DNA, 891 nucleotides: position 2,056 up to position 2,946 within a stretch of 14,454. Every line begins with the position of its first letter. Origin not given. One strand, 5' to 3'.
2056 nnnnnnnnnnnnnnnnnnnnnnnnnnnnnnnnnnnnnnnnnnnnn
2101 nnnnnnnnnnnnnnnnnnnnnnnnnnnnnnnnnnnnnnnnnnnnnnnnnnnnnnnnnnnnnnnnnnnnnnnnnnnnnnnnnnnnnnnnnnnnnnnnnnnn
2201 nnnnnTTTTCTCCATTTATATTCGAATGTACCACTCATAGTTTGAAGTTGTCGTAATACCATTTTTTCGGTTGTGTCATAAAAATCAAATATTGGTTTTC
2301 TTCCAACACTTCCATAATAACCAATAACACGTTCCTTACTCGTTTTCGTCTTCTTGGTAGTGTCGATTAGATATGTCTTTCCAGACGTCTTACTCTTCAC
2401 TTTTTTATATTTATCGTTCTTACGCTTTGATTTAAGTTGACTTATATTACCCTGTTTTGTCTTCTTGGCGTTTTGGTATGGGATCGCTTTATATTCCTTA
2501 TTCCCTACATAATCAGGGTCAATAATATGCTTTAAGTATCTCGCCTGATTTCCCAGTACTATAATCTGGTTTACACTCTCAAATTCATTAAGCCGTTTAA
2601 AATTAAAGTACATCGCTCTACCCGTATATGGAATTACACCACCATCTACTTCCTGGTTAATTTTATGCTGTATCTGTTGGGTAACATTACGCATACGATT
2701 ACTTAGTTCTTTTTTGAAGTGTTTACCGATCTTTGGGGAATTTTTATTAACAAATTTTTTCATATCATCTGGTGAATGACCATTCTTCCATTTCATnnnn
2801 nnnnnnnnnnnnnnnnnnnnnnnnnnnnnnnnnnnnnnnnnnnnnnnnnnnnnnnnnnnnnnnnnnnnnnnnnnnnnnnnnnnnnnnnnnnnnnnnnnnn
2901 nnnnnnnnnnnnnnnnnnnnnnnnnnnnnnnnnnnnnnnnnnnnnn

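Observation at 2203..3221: Candidate split GIY-YIG homing endonuclease: catalytic domain and NUMOD3-like basic domain in separate overlapping ORFs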

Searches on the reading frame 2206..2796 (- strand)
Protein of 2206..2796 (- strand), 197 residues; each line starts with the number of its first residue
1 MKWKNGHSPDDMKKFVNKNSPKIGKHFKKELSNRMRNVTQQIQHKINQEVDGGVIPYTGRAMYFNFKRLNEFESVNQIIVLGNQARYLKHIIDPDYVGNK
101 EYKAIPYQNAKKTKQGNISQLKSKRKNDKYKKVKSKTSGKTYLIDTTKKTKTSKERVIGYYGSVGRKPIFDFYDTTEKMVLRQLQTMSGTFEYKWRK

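Call 3: search_protein_families(library=pfam, proteins=[window:2206-2796:-], max_evalue=10)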
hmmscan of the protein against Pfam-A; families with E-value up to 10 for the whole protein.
window:2206-2796:- (197 aa): 0 families
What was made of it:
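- On Free-standing homing endonuclease, Seg type (ORF1): No other Pfam domain matches (call 3).
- Closest known: NUMOD3 DNA-binding modules of GIY-YIG and HNH homing endonucleases. Different: No HMM hit (call 3).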

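Call 4: search_protein_families(library=phrogs, proteins=[window:2206-2796:-], max_evalue=1)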
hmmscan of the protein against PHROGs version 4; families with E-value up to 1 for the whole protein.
window:2206-2796:- (197 aa): 1 family
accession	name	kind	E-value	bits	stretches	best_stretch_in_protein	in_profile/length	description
phrog_17739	-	unknown function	0.49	11.4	1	63-78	12-27/35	-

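Call 6: search_dna_similar(query=window:2206-2796:-, collection=phages, mode=protein, max_rows=30, max_evalue=0.001)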
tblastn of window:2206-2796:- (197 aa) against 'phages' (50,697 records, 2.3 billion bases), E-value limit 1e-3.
No match.

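Call 7: find_homologous_proteins(query=window:2206-2796:-, max_evalue=0.01)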
Query window:2206-2796:- (197 aa): 87 proteins with E <= 0.01 among 129 candidates.
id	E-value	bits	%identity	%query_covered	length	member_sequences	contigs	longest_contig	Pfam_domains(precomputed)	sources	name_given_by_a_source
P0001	3.0e-124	430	99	100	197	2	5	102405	-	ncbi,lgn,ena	ncbi:hypothetical protein JOW62_07125 [Escherichia coli]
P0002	1.2e-120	418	97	100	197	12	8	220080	-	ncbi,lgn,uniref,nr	ncbi:hypothetical protein FFW73_25985 [Escherichia coli]|uniref:hypothetical protein n=1 Tax=Escheri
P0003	1.4e-118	412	96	100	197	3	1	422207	-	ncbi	-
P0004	1.0e-83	298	68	100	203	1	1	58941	-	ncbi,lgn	ncbi:hypothetical protein ACOJEA_004770 [Klebsiella aerogenes]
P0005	1.5e-81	291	68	100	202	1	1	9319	-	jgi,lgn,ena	-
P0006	8.2e-81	288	66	100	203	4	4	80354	-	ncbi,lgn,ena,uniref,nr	ncbi:hypothetical protein ENINCK360B_21755 [Enterobacter intestinihominis]|uniref:hypothetical prote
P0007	2.5e-78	280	65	99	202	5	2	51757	-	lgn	-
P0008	2.7e-75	270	63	100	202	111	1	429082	-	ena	-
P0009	3.8e-75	270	62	99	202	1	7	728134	-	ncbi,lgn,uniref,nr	ncbi:hypothetical protein [Enterobacter cloacae]|uniref:hypothetical protein n=1 Tax=Enterobacter cl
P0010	5.3e-75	269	62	99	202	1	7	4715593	-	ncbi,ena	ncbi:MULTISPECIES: hypothetical protein [Enterobacter]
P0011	5.3e-75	269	62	99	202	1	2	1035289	-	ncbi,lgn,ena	ncbi:hypothetical protein WM531_10305 [Klebsiella pneumoniae]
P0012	6.5e-75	269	62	99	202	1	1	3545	-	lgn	-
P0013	8.8e-75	269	62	99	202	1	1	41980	-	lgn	-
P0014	9.3e-75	269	62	99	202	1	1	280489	-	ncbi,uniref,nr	ncbi:hypothetical protein [Enterobacter hormaechei]|uniref:hypothetical protein n=1 Tax=Enterobacter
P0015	1.1e-74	268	61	99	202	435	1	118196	-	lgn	-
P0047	2.8e-73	264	63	99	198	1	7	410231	-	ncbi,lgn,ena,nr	ncbi:hypothetical protein Q0T90_18345 [Escherichia coli D10:H20]|nr:hypothetical protein [Escherichi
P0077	1.0e-66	242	59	100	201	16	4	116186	-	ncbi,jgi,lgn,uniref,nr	ncbi:hypothetical protein [Pseudescherichia sp.]|uniref:hypothetical protein n=1 Tax=Pseudescherichi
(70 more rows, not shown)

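Call 9: search_protein_families(library=padloc, proteins=[window:2206-2796:-], max_evalue=1)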
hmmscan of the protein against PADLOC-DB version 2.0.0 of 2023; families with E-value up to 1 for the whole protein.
window:2206-2796:- (197 aa): 0 families
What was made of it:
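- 2203..2796 (-): ORF2: a 197-aa basic protein with an HK97-gp10/λ gpZ-type tail-completion-protein fold plus an inserted β-domain that carries the Lys-rich loops. No Pfam, PHROG or PADLOC hit of its own (calls 3, 4, 9).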

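Call 14: find_encoding_contigs(protein=P0010, flank=6000, max_places=4)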
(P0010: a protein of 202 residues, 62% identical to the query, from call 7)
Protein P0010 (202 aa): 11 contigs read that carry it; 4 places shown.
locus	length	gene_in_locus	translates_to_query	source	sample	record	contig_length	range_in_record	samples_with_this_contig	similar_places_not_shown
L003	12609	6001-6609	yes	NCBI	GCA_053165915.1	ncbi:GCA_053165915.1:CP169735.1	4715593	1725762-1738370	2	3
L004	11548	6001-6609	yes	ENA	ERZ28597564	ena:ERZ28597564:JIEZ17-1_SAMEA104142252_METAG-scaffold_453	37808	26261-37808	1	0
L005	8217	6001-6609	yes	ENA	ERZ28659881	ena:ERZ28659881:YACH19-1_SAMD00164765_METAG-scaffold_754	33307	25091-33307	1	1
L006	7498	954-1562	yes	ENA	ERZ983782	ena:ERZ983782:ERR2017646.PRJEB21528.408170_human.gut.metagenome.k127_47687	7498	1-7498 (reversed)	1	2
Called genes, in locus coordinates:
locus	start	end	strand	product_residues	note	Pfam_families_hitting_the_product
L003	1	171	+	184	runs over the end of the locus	-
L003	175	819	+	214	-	-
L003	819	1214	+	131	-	PF22262:DUF6950 (weak)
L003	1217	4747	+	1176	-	PF13550:Phage-tail_3 (faint), PF00041:fn3, PF09327:Phage_Tail_Tip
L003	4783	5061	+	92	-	-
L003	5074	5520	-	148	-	PF00959:Phage_lysozyme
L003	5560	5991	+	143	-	PF19835:SegE_GIY-YIG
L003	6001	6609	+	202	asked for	-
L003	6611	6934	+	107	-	-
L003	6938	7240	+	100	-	-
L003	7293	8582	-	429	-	PF07693:KAP_NTPase, PF13401:AAA_22 (faint)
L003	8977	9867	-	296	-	PF10987:DUF2806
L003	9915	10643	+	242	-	-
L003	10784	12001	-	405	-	PF00083:Sugar_tr, PF07690:MFS_1, PF12832:MFS_1_like, PF00083:Sugar_tr (weak), PF07690:MFS_1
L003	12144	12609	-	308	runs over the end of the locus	PF03279:Lip_A_acyltrans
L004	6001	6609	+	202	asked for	-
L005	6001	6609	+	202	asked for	-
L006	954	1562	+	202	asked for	-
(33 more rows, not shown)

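Call 15: find_encoding_contigs(protein=P0047, flank=6000, max_places=4)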
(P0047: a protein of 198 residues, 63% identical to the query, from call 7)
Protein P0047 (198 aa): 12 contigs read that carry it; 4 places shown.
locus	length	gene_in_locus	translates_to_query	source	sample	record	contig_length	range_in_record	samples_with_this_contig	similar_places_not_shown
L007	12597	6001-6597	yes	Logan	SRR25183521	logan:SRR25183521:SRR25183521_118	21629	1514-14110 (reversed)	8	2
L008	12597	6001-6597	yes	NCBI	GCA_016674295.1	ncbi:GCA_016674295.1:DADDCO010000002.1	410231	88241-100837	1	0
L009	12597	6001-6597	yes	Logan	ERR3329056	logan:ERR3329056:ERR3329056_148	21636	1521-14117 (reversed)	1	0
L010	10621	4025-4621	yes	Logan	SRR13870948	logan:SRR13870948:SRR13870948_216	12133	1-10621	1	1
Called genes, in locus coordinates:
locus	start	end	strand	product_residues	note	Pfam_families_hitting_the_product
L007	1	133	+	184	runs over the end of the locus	-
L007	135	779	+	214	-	-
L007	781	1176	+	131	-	PF22262:DUF6950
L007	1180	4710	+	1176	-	PF00041:fn3 (weak), PF09327:Phage_Tail_Tip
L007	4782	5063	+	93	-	PF10805:DUF2730 (weak)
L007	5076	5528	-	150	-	PF00959:Phage_lysozyme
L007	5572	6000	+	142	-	PF19835:SegE_GIY-YIG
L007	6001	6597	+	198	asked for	-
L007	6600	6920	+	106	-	-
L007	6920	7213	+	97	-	PF11351:GTA_holin_3TM (weak)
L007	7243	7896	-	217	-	-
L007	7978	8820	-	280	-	PF00702:Hydrolase, PF05116:S6PP (weak), PF08282:Hydrolase_3, PF12710:HAD (faint), PF05116:S6PP (weak)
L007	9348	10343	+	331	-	PF08450:SGL (faint), PF10282:Lactonase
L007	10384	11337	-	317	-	PF00126:HTH_1, PF03466:LysR_substrate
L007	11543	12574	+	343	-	PF04303:PrpF, PF05544:Pro_racemase (faint)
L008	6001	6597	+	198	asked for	-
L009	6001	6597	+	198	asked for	-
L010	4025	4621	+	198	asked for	-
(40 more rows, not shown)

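Call 22: find_encoding_contigs(protein=P0077, flank=6000, max_places=3)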
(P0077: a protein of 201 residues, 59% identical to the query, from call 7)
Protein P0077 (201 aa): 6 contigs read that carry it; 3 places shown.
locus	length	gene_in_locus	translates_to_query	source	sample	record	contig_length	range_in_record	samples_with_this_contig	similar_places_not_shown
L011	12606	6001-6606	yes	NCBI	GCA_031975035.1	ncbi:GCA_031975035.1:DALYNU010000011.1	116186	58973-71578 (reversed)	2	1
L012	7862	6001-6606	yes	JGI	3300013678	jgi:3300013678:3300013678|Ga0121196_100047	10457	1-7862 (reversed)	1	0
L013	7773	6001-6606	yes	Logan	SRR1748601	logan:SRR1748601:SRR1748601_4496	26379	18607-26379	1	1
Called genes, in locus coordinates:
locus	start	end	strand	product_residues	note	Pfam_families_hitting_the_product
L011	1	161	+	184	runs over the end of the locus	PF21430:DTP-pb9_B-dom (weak)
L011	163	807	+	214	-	-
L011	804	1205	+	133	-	PF22262:DUF6950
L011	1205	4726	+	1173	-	PF13550:Phage-tail_3 (weak), PF00041:fn3, PF09327:Phage_Tail_Tip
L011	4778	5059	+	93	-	PF10805:DUF2730 (faint)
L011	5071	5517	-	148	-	PF00959:Phage_lysozyme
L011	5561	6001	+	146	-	PF19835:SegE_GIY-YIG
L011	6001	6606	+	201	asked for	-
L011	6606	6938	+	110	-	-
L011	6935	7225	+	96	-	-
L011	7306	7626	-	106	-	PF08282:Hydrolase_3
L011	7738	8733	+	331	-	PF08450:SGL (faint), PF10282:Lactonase, PF25174:Beta-prop_THOC3 (faint)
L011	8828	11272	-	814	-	PF00343:Phosphorylase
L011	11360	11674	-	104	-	PF01381:HTH_3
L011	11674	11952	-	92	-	PF05015:HigB-like_toxin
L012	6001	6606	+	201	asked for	-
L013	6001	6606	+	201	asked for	-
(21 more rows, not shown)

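Call 23: find_encoding_contigs(protein=P0004, flank=6000, max_places=3)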
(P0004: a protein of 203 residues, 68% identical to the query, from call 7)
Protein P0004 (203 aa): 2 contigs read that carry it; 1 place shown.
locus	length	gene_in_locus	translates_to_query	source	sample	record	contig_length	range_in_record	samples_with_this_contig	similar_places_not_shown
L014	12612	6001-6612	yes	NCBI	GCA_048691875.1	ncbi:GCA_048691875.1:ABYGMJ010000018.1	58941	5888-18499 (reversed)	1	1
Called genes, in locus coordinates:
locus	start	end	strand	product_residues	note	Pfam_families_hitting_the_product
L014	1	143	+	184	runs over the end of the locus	-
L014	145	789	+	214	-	-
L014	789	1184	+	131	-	PF22262:DUF6950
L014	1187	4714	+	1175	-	PF00041:fn3, PF25059:FN3_DSCAM-DSCAML_C (faint), PF09327:Phage_Tail_Tip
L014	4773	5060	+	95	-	PF10805:DUF2730 (weak)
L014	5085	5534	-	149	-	PF00959:Phage_lysozyme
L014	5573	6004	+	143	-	PF19835:SegE_GIY-YIG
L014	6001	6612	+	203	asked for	-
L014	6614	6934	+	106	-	-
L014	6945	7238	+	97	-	-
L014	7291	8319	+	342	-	-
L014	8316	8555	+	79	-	-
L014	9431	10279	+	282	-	PF06029:AlkA_N, PF00730:HhH-GPD (weak)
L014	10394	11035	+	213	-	PF00485:PRK, PF13238:AAA_18 (weak)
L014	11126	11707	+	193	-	PF06559:DCD_N, PF22769:DCD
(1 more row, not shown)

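Call 26: search_protein_representatives(alignment_id=A2)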
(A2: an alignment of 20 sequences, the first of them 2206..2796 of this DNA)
Query: 20 sequences, 202 profile positions. Proteins with E-value up to 0.001 (for the whole library): 34; up to 1e-10: 16; up to 1e-30: 8. The best 34 are listed.
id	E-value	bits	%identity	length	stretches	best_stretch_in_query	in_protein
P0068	9.8e-108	374.9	-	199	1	1-202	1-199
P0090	6.0e-55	202.5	-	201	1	5-201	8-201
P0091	1.4e-48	181.7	-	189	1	9-199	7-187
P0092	2.0e-46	174.6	-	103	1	35-137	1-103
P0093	4.3e-45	170.3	-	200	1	2-199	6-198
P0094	4.8e-40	153.8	-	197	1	3-198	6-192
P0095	4.7e-34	134.3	-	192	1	7-200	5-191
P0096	6.4e-31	124.0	-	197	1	25-199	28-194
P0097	7.9e-29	117.2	-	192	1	12-196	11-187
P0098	2.2e-25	106.0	-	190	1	10-199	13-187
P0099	3.8e-21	92.1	-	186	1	11-196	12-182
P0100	1.9e-16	76.8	-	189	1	10-199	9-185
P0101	1.9e-16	76.8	-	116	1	79-196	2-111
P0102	3.7e-14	69.3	-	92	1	12-91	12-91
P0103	1.5e-13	67.3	-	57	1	137-184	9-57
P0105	4.1e-10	56.1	-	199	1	11-191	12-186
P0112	3.1e-07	46.7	-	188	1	26-189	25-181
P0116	9.7e-07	45.1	-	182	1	10-164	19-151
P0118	1.1e-05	41.6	-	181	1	12-160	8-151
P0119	1.9e-05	40.9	-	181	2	4-131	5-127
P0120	3.3e-05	40.1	-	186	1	21-155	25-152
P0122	7.5e-04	35.6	-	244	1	26-201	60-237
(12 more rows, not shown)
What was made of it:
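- On Split or two-chain enzyme (ORF1 + ORF2): The ORF2 profile was searched against 1.84 billion representative proteins and found 34 clusters, all 244 aa or shorter (call 26).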

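Call 27: find_encoding_contigs(protein=P0095, flank=6000, max_places=3)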
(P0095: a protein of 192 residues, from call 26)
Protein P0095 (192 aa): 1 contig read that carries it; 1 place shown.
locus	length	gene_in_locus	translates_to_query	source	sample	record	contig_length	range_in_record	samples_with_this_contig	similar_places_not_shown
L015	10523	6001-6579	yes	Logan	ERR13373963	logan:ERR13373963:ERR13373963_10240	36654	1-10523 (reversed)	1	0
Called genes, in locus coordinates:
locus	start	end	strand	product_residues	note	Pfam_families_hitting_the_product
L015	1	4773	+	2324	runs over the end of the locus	PF04513:Baculo_PEP_C (faint), PF15711:ILEI (weak), PF09327:Phage_Tail_Tip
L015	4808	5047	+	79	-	PF10805:DUF2730 (weak)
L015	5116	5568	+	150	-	PF00959:Phage_lysozyme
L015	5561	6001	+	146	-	PF19835:SegE_GIY-YIG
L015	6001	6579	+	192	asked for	-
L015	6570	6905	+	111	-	-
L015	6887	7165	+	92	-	-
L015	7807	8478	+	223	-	PF00563:EAL (weak)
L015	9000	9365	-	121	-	PF01381:HTH_3, PF13560:HTH_31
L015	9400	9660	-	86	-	PF05016:ParE_toxin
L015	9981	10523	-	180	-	?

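Call 31: search_solved_structures(query=A4, max_evalue=10, show_alignments=2)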
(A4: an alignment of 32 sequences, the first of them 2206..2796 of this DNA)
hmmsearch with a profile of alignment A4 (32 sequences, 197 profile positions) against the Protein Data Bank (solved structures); distinct sequences matched with E-value up to 10: 2.
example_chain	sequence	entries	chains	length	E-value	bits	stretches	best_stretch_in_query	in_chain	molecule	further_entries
4epm_A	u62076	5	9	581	0.98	12.3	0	101-144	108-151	4-substituted benzoates-glutamate ligase GH3.12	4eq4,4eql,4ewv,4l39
6oms_A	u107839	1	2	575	1.1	12.1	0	101-144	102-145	4-substituted benzoates-glutamate ligase GH3.12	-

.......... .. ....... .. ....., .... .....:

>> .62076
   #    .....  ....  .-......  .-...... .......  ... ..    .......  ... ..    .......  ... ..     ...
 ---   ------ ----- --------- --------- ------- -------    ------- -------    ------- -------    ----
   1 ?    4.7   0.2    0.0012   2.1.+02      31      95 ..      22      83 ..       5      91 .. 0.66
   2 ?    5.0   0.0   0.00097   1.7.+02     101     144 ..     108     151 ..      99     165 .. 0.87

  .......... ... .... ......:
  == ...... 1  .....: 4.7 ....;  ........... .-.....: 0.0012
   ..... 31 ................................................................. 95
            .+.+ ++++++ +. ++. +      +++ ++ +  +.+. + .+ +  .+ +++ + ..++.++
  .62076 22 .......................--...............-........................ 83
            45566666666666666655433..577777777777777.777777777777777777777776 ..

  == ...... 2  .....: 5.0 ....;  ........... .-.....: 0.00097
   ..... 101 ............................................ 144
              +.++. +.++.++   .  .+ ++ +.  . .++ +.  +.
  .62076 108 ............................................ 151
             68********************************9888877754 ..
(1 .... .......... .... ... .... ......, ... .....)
